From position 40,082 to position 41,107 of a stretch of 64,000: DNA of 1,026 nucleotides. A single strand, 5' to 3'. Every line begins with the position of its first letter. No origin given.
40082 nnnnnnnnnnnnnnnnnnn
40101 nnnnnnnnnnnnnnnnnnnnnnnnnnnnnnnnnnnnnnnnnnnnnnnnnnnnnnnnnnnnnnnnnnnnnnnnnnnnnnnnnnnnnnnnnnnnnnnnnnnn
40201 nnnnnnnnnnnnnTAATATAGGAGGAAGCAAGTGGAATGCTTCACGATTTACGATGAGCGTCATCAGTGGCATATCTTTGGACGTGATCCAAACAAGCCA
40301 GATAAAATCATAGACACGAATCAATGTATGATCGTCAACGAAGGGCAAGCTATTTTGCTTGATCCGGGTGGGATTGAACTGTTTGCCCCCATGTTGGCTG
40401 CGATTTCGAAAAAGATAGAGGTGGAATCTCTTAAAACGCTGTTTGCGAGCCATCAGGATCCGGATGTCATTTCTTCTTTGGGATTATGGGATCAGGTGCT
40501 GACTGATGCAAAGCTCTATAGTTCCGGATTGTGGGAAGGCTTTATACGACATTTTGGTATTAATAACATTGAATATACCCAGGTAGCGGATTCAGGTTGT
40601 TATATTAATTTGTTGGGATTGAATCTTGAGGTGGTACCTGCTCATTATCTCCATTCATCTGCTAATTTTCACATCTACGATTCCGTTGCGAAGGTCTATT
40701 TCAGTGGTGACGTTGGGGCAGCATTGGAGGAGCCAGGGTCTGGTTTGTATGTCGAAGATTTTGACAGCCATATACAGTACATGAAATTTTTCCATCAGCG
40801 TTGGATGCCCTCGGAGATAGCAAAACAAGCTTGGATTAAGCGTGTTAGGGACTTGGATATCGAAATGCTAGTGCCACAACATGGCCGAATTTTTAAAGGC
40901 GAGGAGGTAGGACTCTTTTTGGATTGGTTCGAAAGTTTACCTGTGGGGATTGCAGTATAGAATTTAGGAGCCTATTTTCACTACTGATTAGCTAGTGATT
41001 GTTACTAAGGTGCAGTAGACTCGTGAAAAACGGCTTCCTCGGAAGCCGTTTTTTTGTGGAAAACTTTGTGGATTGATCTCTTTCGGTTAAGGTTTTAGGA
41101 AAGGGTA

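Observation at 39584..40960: Translationally coupled pair: a 210-aa soluble MCP hairpin protein and an ODP-like di-iron MBL-fold protein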

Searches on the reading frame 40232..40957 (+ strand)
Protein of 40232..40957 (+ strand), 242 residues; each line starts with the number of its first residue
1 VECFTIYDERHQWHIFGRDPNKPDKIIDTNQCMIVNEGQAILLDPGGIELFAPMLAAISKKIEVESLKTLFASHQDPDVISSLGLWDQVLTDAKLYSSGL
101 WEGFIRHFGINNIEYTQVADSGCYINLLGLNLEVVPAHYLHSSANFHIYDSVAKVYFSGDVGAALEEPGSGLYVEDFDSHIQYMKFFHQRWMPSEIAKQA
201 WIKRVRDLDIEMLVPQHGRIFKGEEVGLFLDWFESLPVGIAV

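Call 3: search_protein_families(library=pfam, proteins=[window:40232-40957:+], max_evalue=1)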
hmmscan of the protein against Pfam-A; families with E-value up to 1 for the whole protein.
window:40232-40957:+ (242 aa): 3 families
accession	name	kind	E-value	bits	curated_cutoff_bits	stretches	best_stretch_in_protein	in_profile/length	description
PF19583.5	ODP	-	3.8e-70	236.2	27.2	1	27-218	1-194/194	ODP family beta lactamase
PF00753.33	Lactamase_B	-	2.8e-13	50.7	22.7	1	31-217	8-196/196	Metallo-beta-lactamase superfamily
PF12706.13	Lactamase_B_2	-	0.007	16.4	27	1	41-217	3-199/200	Beta-lactamase superfamily domain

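Call 4: search_protein_families(library=ncbifam, proteins=[window:40232-40957:+], max_evalue=1)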
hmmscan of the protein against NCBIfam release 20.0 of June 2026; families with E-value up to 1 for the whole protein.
window:40232-40957:+ (242 aa): 5 families
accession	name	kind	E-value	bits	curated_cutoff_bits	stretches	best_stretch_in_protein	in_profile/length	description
NF008887.0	PRK11921.1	equivalog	0.00015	20.8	635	1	33-225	38-233/396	anaerobic nitric oxide reductase flavorubredoxin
TIGR04558.1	SoxH_rel_PQQ_1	hypoth_equivalog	0.0004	19.6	300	1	29-80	34-85/285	quinoprotein relay system zinc metallohydrolase 1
NF037970.1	vanZ_1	subfamily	0.066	13.9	20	1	4-29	81-106/109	VanZ family protein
TIGR04559.1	SoxH_rel_PQQ_2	hypoth_equivalog_domain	0.13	11.7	280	0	114-161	130-177/283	quinoprotein relay system zinc metallohydrolase 2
NF012229.1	bla_class_B_core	domain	0.18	12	100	1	26-98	12-81/139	metallo-beta-lactamase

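Call 5: search_solved_structures(query=window:40232-40957:+, max_evalue=0.01, show_alignments=3)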
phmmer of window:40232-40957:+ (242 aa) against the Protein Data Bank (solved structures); distinct sequences matched with E-value up to 0.01: 4.
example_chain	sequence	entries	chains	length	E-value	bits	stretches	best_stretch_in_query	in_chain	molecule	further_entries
6qrq_B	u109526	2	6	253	2.5e-62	213.6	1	10-240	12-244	Oxygen-binding diiron protein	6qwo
6qnm_A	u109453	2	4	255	6.1e-56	192.7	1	8-239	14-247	OXYGEN-BINDING DI-IRON PROTEIN | Uncharacterized protein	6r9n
4rv1_A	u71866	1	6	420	0.00033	23.3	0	40-78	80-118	Engineered Protein OR497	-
4hxt_A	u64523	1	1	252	0.0053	19.3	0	40-78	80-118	De Novo Protein OR329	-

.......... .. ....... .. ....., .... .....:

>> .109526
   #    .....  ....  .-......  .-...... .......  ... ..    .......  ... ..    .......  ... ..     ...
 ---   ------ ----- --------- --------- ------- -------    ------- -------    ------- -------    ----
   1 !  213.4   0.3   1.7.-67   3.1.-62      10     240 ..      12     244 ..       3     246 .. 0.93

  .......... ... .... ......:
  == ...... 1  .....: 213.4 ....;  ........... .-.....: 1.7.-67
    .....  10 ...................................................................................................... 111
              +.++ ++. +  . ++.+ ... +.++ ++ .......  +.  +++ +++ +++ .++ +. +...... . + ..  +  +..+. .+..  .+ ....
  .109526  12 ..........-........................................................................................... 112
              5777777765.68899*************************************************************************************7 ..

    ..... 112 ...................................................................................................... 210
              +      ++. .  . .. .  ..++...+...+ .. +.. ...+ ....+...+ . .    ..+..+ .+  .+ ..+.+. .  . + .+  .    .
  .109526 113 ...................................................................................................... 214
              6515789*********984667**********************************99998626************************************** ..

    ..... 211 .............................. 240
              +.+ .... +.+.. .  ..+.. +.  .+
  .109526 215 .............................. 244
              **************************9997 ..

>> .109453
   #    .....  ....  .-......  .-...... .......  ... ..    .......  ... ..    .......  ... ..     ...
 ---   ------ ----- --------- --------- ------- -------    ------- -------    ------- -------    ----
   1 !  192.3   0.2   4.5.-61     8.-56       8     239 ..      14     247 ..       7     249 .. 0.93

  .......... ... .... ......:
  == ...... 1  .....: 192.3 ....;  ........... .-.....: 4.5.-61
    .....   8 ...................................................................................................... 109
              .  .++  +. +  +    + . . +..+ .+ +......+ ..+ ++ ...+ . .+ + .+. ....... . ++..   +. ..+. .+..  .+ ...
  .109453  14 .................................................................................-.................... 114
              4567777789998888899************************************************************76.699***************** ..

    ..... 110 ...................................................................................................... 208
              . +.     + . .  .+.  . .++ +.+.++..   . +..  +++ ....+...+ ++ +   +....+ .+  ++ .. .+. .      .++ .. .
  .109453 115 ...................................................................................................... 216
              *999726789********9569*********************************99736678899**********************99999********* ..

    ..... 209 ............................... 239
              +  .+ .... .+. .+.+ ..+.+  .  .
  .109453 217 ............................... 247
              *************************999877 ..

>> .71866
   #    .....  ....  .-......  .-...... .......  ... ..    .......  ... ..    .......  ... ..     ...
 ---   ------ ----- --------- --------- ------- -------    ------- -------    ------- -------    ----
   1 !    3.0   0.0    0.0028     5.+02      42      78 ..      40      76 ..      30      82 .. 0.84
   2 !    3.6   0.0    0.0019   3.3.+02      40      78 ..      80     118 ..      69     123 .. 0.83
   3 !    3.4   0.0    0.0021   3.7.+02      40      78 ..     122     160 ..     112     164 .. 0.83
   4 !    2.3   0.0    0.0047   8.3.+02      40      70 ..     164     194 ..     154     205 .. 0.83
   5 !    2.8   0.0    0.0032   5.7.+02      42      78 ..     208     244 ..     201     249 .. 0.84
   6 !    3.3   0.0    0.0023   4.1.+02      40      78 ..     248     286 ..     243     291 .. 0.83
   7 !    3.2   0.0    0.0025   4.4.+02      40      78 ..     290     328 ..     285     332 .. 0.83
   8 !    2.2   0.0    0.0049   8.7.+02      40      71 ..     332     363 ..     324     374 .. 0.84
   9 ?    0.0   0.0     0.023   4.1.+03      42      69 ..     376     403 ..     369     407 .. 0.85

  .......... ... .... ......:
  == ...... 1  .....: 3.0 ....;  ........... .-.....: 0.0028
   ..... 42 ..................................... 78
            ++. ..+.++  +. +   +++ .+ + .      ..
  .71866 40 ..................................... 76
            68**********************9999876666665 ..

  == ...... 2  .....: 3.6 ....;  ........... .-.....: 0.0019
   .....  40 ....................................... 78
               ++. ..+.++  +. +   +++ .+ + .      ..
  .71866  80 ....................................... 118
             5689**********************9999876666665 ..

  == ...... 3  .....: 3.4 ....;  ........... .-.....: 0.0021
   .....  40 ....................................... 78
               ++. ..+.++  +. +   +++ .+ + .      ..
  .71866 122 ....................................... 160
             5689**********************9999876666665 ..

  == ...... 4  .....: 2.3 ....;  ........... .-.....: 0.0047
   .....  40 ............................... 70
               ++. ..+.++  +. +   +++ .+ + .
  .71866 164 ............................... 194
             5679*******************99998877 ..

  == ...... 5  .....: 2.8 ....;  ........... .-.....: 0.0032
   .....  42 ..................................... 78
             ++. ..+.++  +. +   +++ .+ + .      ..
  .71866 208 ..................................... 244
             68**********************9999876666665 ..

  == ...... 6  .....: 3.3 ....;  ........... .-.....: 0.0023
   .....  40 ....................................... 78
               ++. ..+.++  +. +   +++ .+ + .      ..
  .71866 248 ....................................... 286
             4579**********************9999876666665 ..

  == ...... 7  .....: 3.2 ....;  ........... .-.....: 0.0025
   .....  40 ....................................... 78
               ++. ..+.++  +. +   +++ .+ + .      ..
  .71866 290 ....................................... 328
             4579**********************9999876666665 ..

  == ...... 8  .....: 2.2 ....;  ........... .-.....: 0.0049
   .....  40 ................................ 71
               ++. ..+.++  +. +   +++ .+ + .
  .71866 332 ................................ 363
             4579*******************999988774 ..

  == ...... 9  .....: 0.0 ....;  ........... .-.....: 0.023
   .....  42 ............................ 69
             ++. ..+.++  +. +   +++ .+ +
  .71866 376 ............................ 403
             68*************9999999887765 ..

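Call 14: find_homologous_proteins(query=window:40232-40957:+, max_evalue=1e-20)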
Query window:40232-40957:+ (242 aa): 2902 proteins with E <= 1e-20 among 3326 candidates; the best 120 are listed.
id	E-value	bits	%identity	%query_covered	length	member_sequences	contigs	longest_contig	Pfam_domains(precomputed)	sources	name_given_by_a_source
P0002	1.2e-158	544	96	100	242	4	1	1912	PF19583.6,PF00753.34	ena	-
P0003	1.2e-110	387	68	100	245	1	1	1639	PF19583.6,PF00753.34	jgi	jgi:flavorubredoxin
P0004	2.3e-110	386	67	100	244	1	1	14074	PF19583.6,PF00753.34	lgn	-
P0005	1.1e-109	384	67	100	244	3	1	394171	PF19583.6,PF00753.34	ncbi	-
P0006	3.8e-109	382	66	99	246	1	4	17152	PF19583.6,PF00753.34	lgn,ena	-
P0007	6.1e-109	381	64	100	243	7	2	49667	PF19583.6,PF00753.34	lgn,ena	-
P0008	8.6e-109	381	65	100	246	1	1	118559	PF19583.6,PF00753.34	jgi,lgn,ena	-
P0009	6.9e-108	378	67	100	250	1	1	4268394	PF19583.6,PF00753.34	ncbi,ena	-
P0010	4.3e-107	375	64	100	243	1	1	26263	PF19583.6,PF00753.34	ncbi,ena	-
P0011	6.0e-107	375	65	100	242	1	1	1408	PF19583.6,PF00753.34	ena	-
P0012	6.4e-107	375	65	100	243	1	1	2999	PF19583.6,PF00753.34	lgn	-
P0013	7.9e-107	374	64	100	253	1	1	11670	PF19583.6,PF00753.34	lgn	-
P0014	8.1e-107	374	64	100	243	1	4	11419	PF19583.6,PF00753.34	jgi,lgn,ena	-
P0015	9.2e-107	374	64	100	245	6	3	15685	PF19583.6,PF00753.34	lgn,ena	-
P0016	1.1e-106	374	63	100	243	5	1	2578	PF19583.6,PF00753.34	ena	-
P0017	1.5e-106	373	66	100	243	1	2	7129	PF19583.6,PF00753.34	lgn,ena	-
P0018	1.7e-106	373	65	100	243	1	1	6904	PF19583.6,PF00753.34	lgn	-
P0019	1.9e-106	373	64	100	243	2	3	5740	PF19583.6,PF00753.34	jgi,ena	-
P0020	2.1e-106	373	65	100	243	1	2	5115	PF19583.6,PF00753.34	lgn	-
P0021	2.9e-106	372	64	100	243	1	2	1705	PF19583.6,PF00753.34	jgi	-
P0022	2.9e-106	372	64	100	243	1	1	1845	PF19583.6,PF00753.34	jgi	jgi:flavorubredoxin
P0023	3.8e-106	372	64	100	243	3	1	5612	PF19583.6,PF00753.34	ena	-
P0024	4.2e-106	372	64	100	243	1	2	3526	PF19583.6,PF00753.34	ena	-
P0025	5.0e-106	372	64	100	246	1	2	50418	PF19583.6,PF00753.34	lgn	-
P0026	5.0e-106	372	64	100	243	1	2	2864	PF19583.6,PF00753.34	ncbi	-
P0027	5.3e-106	372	66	100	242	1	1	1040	PF19583.6,PF00753.34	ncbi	-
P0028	8.8e-106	371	65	99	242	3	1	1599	PF19583.6,PF00753.34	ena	-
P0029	8.8e-106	371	65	100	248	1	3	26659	PF19583.6,PF00753.34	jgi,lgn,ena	-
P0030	1.1e-105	370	64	100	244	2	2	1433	PF19583.6,PF00753.34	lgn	-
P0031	1.1e-105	370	62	100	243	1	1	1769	PF19583.6,PF00753.34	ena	-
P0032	1.4e-105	370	63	100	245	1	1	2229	PF19583.6,PF00753.34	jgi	-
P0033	1.7e-105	370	64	100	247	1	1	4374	PF19583.6,PF00753.34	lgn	-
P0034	1.7e-105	370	65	100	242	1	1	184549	PF19583.6,PF00753.34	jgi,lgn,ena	-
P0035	1.7e-105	370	64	100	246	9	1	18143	PF19583.6,PF00753.34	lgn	-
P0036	2.0e-105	370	64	100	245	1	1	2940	PF19583.6,PF00753.34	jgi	-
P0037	2.1e-105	370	65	100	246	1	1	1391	PF19583.6,PF00753.34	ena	-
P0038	2.2e-105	370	64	100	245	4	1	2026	PF19583.6,PF00753.34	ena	-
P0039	3.0e-105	369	62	100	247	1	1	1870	PF19583.6,PF00753.34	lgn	-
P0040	3.7e-105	369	65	100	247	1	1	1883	PF19583.6,PF00753.34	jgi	jgi:flavorubredoxin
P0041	4.5e-105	368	64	100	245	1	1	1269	PF19583.6,PF00753.34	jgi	jgi:flavorubredoxin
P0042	4.8e-105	368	62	100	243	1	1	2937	PF19583.6,PF00753.34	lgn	-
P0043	6.2e-105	368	66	100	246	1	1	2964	PF19583.6,PF00753.34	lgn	-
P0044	6.3e-105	368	64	100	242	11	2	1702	PF19583.6,PF00753.34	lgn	-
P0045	6.6e-105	368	62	100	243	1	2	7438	PF19583.6,PF00753.34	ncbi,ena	-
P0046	9.3e-105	367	64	100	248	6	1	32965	PF19583.6,PF00753.34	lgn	-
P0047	1.3e-104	367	64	100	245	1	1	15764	PF19583.6,PF00753.34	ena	-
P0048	1.6e-104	367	63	100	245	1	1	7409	PF19583.6,PF00753.34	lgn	-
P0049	2.0e-104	366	61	100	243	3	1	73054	PF19583.6,PF00753.34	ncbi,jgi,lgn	jgi:flavorubredoxin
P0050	2.1e-104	366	63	100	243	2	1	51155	PF19583.6,PF00753.34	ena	-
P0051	2.2e-104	366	62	100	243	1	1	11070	PF19583.6,PF00753.34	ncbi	-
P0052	2.3e-104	366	64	100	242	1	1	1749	PF19583.6,PF00753.34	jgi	jgi:flavorubredoxin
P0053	2.4e-104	366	64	100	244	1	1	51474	PF19583.6,PF00753.34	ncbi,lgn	-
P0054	2.5e-104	366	63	100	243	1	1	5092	PF19583.6,PF00753.34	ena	-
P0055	2.7e-104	366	61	100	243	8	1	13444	PF19583.6,PF00753.34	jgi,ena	-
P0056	2.7e-104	366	67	100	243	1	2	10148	PF19583.6,PF00753.34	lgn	-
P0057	3.0e-104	366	64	100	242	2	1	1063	PF19583.6,PF00753.34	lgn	-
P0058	3.0e-104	366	64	100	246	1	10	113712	PF19583.6,PF00753.34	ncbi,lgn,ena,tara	tara:strand:+ start:38266 stop:39006 length:741 start_codon:yes stop_codon:yes gene_type:complete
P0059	3.6e-104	366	63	100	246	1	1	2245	PF19583.6,PF00753.34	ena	-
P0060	3.8e-104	365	62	100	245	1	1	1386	PF19583.6,PF00753.34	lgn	-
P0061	4.5e-104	365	61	100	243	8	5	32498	PF19583.6,PF00753.34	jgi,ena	-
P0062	4.8e-104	365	65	100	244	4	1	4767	PF19583.6,PF00753.34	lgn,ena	-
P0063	5.2e-104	365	63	100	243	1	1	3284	PF19583.6,PF00753.34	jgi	-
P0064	5.6e-104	365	63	100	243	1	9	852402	PF19583.6,PF00753.34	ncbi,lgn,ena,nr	ncbi:MAG: MBL fold metallo-hydrolase [Hahellaceae bacterium]|nr:MBL fold metallo-hydrolase [Hahellac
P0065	5.7e-104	365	62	100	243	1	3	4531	PF19583.6,PF00753.34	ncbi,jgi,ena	-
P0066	6.1e-104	365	64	100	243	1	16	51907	PF19583.6,PF00753.34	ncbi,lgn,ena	-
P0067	6.2e-104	365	62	100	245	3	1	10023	PF19583.6,PF00753.34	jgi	-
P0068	6.3e-104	365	61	100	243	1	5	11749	PF19583.6,PF00753.34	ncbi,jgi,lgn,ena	-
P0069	7.4e-104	365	62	100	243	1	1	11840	PF19583.6,PF00753.34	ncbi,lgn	-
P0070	7.9e-104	364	63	100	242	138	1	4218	PF19583.6,PF00753.34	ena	-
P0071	8.0e-104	364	64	100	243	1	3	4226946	PF19583.6,PF00753.34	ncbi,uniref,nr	ncbi:MBL fold metallo-hydrolase [Alkalimarinus sediminis]|uniref:FprA family A-type flavoprotein n=1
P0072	8.2e-104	364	62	100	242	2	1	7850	PF19583.6,PF00753.34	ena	-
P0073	8.3e-104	364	66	100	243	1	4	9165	PF19583.6,PF00753.34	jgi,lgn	jgi:flavorubredoxin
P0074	8.4e-104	364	64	100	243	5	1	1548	PF19583.6,PF00753.34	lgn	-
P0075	8.5e-104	364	64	100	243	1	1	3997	PF19583.6,PF00753.34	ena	-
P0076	8.6e-104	364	66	97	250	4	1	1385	PF19583.6,PF00753.34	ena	-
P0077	8.6e-104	364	63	100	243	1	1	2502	PF19583.6,PF00753.34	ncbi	-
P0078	9.1e-104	364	64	100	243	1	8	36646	PF19583.6,PF00753.34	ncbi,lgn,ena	ncbi:MAG: MBL fold metallo-hydrolase [Bermanella sp.]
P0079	9.6e-104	364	62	100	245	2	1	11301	PF19583.6,PF00753.34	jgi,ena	-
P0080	1.1e-103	364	64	100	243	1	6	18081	PF19583.6,PF00753.34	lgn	-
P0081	1.1e-103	364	64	100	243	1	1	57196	PF19583.6,PF00753.34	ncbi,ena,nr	ncbi:MAG: flavoprotein [Bermanella sp.]|nr:flavoprotein [Bermanella sp.]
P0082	1.1e-103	364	64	98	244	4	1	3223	PF19583.6,PF00753.34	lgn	-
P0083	1.2e-103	364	64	100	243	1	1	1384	PF19583.6,PF00753.34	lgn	-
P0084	1.2e-103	364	63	100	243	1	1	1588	PF19583.6,PF00753.34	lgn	-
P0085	1.3e-103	364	64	100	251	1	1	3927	PF19583.6,PF00753.34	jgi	jgi:flavorubredoxin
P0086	1.3e-103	364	63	100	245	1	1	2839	PF19583.6,PF00753.34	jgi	jgi:flavorubredoxin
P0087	1.6e-103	363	64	100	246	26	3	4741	PF19583.6,PF00753.34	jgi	-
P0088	1.7e-103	363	62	100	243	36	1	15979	PF19583.6,PF00753.34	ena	-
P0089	1.7e-103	363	64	100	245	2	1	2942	PF19583.6,PF00753.34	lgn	-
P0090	2.1e-103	363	66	100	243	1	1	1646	PF19583.6,PF00753.34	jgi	jgi:flavorubredoxin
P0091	2.5e-103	363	65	100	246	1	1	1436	PF19583.6,PF00753.34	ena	-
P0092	2.5e-103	363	66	100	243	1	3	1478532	PF19583.6,PF00753.34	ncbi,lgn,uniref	ncbi:MBL fold metallo-hydrolase [Litoribacillus peritrichatus]|uniref:MBL fold metallo-hydrolase n=1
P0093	2.5e-103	363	62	100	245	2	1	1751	PF19583.6,PF00753.34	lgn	-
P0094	2.7e-103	363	62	100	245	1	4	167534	PF19583.6,PF00753.34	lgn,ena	-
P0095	2.8e-103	363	64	100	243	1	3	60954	PF19583.6,PF00753.34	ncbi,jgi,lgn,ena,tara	tara:strand:+ start:2526 stop:3257 length:732 start_codon:yes stop_codon:yes gene_type:complete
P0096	3.1e-103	362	64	99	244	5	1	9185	PF19583.6,PF00753.34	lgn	-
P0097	3.1e-103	362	64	99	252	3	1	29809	PF19583.6,PF00753.34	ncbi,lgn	-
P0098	3.3e-103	362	62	100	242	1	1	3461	PF19583.6,PF00753.34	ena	-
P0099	3.4e-103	362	63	100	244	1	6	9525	PF19583.6,PF00753.34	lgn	-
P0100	3.9e-103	362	63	100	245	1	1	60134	PF19583.6,PF00753.34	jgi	jgi:flavorubredoxin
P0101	4.1e-103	362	63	100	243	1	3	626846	PF19583.6,PF00753.34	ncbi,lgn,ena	-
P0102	4.2e-103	362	64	100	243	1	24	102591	PF19583.6,PF00753.34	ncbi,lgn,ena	ncbi:MAG: MBL fold metallo-hydrolase [Bermanella sp.]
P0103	4.3e-103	362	64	100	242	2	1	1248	PF19583.6,PF00753.34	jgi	jgi:flavorubredoxin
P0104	4.8e-103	362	65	100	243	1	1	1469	PF19583.6,PF00753.34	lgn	-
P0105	4.8e-103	362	62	100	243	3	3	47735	PF19583.6,PF00753.34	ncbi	-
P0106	4.9e-103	362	63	100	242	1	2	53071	PF19583.6,PF00753.34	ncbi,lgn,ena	-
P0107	5.9e-103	362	62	100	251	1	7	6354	PF19583.6,PF00753.34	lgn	-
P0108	6.0e-103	362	64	100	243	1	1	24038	PF19583.6,PF00753.34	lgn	-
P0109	6.3e-103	361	62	100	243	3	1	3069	PF19583.6,PF00753.34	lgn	-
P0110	6.5e-103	361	63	98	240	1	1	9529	PF19583.6,PF00753.34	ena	-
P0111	6.9e-103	361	63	100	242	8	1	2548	PF19583.6,PF00753.34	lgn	-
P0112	7.6e-103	361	64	100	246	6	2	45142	PF19583.6,PF00753.34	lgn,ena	-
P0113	8.9e-103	361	61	100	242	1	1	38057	PF19583.6,PF00753.34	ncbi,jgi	ncbi:MAG: MBL fold metallo-hydrolase [Methylomonas sp.]|jgi:flavorubredoxin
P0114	1.1e-102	361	63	100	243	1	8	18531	PF19583.6,PF00753.34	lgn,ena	-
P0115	1.1e-102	361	63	100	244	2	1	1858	PF19583.6,PF00753.34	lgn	-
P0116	1.1e-102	361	65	100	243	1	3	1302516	PF19583.6,PF00753.34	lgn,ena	-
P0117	1.1e-102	361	63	100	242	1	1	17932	PF19583.6,PF00753.34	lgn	-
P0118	1.1e-102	361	63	99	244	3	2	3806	PF19583.6,PF00753.34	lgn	-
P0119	1.2e-102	361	65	100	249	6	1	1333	PF19583.6,PF00753.34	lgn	-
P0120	1.2e-102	361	60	100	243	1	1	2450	PF19583.6,PF00753.34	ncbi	-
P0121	1.2e-102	361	63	100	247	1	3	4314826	PF19583.6,PF00753.34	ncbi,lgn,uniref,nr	ncbi:MBL fold metallo-hydrolase [Shewanella sp. NFH-SH190041]|uniref:FprA family A-type flavoprotein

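Call 16: find_encoding_contigs(protein=P0009, flank=5000, max_places=2)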
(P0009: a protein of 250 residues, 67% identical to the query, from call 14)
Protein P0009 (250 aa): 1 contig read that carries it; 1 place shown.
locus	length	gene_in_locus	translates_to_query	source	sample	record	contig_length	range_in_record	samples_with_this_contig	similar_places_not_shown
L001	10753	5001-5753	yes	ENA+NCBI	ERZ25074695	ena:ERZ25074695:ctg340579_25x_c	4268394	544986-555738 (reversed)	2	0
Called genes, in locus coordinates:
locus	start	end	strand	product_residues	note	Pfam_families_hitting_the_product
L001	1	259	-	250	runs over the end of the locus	PF00117:GATase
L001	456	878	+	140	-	PF05099:TerB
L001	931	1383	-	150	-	PF12802:MarR_2, PF01047:MarR (weak), PF13463:HTH_27 (faint)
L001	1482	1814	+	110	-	PF00581:Rhodanese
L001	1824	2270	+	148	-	PF07681:DoxX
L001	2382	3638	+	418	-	PF05057:DUF676 (weak), PF07819:PGAP1, PF12697:Abhydrolase_6 (weak)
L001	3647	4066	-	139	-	PF07238:PilZ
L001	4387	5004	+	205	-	-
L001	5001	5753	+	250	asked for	PF00753:Lactamase_B, PF19583:ODP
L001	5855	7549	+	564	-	PF01547:SBP_bac_1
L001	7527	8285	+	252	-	-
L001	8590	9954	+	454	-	PF01136:Peptidase_U32, PF16325:Peptidase_U32_C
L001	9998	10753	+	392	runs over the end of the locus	PF05940:NnrS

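Call 17: find_encoding_contigs(protein=P0071, flank=5000, max_places=2)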
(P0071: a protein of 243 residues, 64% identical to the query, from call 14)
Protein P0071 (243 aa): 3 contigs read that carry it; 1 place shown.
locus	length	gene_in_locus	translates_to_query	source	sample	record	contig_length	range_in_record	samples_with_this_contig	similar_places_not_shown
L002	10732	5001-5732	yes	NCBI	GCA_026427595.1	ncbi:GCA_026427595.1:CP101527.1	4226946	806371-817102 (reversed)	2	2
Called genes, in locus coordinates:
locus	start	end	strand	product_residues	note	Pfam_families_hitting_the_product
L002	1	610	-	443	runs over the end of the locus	-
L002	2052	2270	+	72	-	-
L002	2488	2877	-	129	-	-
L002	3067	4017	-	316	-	PF11008:DUF2846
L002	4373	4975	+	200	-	-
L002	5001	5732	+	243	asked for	PF00753:Lactamase_B, PF19583:ODP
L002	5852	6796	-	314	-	PF02770:Acyl-CoA_dh_M (weak)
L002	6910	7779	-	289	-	-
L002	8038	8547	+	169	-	PF00731:AIRC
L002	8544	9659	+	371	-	PF22660:RS_preATP-grasp-like, PF13549:ATP-grasp_5 (weak), PF01071:GARS_A (faint), PF02222:ATP-grasp, PF02786:CPSase_L_D2 (faint), PF17769:PurK_C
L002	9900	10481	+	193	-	PF00081:Sod_Fe_N, PF02777:Sod_Fe_C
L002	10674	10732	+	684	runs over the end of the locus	PF00990:GGDEF, PF00563:EAL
